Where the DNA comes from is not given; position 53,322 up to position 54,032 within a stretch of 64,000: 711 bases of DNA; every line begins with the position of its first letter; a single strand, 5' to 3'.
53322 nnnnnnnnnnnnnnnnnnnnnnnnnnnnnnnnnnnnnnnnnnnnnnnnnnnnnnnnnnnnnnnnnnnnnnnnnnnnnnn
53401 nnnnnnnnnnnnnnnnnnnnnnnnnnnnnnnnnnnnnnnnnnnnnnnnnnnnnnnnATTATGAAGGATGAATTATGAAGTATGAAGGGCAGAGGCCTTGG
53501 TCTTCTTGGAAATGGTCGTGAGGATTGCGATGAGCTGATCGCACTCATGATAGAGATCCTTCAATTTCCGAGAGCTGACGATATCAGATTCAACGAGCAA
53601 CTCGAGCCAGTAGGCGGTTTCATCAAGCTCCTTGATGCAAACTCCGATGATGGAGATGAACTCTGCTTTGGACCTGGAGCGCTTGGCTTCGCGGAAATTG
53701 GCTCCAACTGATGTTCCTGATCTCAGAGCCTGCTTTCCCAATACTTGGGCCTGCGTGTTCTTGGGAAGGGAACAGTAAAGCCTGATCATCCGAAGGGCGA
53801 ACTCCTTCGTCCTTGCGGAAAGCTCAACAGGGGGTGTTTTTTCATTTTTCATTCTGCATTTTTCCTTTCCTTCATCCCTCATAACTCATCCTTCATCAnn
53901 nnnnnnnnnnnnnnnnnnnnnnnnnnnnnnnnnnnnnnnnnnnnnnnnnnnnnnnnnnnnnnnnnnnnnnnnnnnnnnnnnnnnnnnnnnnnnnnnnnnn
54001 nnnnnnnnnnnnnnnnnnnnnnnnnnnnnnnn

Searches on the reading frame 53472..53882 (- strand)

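Call 3: search_protein_families(library=pfam, proteins=[window:53472-53882:-], max_evalue=0.01)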
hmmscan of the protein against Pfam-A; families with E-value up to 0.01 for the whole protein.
window:53472-53882:- (136 aa): 1 family
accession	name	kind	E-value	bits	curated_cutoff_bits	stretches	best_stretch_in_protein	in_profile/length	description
PF05635.17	23S_rRNA_IVP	-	7.7e-20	71.5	33.8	1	24-122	8-105/106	23S rRNA-intervening sequence protein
